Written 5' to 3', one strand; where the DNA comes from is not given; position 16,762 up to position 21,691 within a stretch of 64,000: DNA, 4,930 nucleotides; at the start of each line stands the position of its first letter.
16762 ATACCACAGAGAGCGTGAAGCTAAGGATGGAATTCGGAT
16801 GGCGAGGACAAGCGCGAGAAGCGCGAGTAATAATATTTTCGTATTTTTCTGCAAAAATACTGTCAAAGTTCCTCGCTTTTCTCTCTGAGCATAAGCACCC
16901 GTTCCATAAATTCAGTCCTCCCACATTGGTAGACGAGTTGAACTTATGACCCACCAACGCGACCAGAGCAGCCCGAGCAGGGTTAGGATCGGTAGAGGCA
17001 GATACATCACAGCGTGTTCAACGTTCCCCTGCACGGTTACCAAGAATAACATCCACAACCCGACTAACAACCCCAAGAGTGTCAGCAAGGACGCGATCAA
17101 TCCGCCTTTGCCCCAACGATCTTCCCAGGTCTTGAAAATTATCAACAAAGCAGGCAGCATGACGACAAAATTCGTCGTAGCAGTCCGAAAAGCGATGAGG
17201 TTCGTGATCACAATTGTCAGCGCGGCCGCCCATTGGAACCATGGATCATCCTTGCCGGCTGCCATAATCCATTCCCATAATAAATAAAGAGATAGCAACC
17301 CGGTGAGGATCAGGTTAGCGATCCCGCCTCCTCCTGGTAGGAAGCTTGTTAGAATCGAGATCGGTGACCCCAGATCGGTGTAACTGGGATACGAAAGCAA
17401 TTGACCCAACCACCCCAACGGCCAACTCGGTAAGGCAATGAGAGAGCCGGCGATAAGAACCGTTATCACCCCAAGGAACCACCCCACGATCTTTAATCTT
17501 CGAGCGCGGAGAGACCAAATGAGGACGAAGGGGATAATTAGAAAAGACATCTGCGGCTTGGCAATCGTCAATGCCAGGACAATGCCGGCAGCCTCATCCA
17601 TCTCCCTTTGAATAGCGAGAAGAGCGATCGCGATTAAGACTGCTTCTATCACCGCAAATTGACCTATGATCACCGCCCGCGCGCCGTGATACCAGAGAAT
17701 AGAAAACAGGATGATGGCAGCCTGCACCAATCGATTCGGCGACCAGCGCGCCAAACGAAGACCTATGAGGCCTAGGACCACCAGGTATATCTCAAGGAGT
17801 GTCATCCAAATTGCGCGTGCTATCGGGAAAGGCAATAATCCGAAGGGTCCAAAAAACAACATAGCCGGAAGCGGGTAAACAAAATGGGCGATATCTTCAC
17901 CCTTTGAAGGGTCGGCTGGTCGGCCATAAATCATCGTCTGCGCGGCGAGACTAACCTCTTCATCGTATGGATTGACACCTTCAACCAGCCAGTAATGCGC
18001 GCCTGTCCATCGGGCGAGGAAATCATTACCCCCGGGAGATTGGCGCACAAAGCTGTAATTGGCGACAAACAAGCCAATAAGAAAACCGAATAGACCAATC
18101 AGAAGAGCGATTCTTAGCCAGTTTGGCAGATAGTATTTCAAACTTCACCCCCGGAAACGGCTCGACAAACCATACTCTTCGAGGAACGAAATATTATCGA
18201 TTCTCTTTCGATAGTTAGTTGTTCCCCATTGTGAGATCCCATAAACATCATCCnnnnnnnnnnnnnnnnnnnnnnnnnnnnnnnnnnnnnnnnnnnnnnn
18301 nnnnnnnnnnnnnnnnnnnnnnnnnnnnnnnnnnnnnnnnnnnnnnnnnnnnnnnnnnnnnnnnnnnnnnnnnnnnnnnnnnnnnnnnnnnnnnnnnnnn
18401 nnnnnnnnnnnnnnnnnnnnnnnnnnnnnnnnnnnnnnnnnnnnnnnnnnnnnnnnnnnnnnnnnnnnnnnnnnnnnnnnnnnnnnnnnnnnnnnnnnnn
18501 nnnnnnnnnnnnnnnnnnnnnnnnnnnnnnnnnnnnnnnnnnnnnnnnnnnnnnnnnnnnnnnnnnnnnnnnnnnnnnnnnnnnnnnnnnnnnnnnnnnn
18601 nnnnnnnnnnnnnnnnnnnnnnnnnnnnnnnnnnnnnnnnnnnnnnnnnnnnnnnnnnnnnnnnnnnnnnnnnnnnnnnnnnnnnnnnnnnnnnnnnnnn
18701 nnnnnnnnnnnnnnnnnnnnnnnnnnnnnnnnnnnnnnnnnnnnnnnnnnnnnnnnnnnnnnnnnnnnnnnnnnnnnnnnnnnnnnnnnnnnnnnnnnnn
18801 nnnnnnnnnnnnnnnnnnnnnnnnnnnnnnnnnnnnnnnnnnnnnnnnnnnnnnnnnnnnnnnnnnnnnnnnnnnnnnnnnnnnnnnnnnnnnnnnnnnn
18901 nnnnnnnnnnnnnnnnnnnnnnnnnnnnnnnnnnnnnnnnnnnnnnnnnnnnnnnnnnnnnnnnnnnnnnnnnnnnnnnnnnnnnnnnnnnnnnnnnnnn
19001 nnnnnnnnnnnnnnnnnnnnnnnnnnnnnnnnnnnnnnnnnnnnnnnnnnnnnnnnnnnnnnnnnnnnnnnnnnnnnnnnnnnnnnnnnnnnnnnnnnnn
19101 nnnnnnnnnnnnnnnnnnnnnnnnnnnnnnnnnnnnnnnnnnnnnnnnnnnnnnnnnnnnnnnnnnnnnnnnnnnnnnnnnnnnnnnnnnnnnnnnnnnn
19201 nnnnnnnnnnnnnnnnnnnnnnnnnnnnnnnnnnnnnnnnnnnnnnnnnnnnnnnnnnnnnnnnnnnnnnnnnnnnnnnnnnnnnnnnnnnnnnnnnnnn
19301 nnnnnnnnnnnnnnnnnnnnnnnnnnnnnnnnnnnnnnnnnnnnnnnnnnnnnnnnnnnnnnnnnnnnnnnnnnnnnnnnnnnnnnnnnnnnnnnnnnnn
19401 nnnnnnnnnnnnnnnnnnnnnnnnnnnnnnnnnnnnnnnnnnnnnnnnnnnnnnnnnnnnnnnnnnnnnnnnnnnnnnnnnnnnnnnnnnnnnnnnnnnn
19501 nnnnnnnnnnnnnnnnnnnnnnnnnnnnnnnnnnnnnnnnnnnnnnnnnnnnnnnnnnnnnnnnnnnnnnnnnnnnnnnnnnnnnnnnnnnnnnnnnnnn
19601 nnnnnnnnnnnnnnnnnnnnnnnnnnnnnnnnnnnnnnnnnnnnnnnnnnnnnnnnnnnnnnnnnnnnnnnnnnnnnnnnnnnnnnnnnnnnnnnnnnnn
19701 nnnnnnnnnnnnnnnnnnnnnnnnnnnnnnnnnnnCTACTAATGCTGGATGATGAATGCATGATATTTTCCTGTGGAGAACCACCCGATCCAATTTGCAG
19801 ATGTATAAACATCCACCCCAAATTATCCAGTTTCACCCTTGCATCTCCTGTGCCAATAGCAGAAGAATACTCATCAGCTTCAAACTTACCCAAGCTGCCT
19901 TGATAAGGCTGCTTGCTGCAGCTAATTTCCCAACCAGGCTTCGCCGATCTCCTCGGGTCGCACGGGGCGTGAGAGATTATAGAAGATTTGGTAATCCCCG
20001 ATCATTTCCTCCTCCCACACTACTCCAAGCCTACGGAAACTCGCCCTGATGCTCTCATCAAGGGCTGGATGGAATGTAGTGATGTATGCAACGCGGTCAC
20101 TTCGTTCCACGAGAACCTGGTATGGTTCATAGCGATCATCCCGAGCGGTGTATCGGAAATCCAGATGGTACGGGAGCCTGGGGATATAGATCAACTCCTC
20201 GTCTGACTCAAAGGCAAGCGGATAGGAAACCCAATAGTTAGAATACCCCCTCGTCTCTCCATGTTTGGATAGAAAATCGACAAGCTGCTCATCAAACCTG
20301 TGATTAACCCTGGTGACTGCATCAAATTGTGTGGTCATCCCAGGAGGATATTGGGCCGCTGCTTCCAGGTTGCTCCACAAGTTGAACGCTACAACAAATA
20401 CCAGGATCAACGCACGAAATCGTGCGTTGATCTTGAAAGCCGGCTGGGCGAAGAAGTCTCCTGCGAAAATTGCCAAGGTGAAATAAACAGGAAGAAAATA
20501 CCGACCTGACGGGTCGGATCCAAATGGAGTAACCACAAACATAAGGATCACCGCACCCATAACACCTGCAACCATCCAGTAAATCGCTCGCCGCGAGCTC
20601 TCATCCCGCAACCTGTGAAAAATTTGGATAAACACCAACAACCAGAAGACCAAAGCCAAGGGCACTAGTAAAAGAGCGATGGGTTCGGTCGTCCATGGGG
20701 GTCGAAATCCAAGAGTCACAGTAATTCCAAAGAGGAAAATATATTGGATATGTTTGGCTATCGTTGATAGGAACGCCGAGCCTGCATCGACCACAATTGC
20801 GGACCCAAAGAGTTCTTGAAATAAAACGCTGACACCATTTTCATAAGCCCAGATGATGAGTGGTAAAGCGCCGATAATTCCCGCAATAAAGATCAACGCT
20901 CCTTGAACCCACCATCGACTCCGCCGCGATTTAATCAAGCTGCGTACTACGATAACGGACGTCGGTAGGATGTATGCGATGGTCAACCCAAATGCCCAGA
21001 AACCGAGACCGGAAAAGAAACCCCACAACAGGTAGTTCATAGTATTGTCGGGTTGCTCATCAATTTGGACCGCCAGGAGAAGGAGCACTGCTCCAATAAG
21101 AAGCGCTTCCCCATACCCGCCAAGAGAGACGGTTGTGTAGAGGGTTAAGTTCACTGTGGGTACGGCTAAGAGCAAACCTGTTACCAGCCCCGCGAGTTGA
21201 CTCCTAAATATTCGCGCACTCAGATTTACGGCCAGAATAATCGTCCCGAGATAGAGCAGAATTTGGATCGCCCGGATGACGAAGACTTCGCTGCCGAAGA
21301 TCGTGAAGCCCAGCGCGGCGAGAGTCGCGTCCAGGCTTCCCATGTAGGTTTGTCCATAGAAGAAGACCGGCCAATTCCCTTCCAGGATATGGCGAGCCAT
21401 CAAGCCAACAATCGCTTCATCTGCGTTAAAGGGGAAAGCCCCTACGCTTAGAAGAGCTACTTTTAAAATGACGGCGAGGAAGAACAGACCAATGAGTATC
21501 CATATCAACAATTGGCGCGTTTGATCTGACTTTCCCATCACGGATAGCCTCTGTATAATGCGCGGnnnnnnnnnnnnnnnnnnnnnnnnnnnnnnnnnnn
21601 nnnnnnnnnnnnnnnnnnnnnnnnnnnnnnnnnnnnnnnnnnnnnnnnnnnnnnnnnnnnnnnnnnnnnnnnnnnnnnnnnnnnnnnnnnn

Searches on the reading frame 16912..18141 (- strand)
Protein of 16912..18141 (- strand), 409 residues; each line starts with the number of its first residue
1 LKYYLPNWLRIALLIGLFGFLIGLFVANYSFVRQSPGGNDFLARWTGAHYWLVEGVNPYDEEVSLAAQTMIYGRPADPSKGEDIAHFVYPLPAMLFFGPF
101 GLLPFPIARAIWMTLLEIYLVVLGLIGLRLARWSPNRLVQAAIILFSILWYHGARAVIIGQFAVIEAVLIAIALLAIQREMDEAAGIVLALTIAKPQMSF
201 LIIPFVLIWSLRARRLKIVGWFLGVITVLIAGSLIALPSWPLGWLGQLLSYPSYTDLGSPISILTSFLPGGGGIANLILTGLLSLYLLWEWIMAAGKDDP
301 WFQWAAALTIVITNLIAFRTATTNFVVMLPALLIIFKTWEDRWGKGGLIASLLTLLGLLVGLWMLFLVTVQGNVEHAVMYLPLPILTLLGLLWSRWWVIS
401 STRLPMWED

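Call 6: search_protein_families(library=pfam, proteins=[window:16912-18141:-], max_evalue=0.001)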
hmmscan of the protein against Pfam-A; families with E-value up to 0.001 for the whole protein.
window:16912-18141:- (409 aa): 1 family
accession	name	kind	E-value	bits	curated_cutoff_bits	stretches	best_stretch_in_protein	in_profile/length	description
PF09594.16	GT87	-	1.1e-11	45.4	25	1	87-251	1-161/237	Glycosyltransferase family 87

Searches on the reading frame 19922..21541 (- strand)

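Call 6: search_protein_families(library=pfam, proteins=[window:19922-21541:-], max_evalue=0.001)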
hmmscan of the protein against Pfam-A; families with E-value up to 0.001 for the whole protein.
window:19922-21541:- (539 aa): 1 family
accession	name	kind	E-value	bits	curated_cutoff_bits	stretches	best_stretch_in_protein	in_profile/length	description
PF13231.12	PMT_2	-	2.7e-05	24.9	26.1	1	74-231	9-160/160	Dolichyl-phosphate-mannose-protein mannosyltransferase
